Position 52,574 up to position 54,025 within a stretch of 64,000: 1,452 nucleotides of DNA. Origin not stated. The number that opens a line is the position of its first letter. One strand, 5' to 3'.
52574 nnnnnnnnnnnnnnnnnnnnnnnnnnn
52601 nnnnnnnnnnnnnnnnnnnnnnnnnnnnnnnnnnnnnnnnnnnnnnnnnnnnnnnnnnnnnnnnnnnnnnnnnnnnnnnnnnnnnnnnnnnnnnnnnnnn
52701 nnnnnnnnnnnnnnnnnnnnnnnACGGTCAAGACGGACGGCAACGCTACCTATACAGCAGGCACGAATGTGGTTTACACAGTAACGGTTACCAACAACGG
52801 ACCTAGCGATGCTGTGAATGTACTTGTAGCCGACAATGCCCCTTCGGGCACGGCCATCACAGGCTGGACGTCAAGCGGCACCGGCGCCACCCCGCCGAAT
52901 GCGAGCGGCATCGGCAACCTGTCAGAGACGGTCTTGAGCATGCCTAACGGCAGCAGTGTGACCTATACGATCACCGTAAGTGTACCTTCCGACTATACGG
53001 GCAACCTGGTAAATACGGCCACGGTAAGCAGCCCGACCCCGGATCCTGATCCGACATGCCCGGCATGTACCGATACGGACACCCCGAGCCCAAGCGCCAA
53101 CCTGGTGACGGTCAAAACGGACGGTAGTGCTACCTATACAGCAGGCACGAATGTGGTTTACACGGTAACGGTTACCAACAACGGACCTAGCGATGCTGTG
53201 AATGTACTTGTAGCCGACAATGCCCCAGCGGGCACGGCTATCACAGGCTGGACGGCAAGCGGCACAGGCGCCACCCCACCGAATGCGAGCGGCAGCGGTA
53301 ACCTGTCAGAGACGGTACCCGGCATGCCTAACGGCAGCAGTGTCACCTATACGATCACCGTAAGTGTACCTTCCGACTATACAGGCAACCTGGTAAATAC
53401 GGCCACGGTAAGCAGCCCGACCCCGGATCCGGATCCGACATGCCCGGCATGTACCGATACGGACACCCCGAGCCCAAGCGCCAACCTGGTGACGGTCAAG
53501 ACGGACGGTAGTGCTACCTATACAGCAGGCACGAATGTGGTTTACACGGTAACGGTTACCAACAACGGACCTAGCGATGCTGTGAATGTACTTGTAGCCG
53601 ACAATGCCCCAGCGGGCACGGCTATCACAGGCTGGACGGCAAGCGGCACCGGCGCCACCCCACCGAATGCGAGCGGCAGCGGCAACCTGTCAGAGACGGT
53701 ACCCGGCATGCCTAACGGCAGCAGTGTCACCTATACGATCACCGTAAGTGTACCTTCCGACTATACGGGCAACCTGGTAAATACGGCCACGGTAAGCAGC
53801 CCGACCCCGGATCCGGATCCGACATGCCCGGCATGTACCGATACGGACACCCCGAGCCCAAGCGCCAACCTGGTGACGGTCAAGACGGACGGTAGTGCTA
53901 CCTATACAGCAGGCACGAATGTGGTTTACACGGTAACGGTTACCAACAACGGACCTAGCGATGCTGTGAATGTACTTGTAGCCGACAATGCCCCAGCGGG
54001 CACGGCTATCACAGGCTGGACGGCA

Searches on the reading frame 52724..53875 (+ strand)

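Call 47: search_protein_families(library=ncbifam, proteins=[window:52724-53875:+], max_evalue=0.001)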
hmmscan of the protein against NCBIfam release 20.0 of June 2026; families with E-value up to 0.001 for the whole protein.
window:52724-53875:+ (384 aa): 6 families
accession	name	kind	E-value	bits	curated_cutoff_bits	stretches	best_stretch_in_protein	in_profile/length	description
TIGR01451.2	B_ant_repeat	repeat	9.1e-36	121.6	24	3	131-180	1-50/53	DUF11 type repeat protein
NF041895.1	choice_anch_V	domain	1.2e-14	54.7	42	2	107-222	22-123/150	choice-of-anchor V domain-containing protein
TIGR04226.1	RrgB_K2N_iso_D2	domain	5.9e-09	36.8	30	0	130-170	9-50/123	isopeptide-forming domain-containing fimbrial protein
TIGR02381.1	cspD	equivalog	2.2e-06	27.5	115.4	0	125-156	29-60/68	cold shock domain-containing protein CspD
NF007062.0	PRK09507.1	subfamily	0.00016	21.6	133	0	129-161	35-66/69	transcription antiterminator/RNA stability regulator CspE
TIGR03882.1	cyclo_dehyd_2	equivalog_domain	0.00047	20.4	36.9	0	98-127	98-126/164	TOMM precursor leader peptide-binding protein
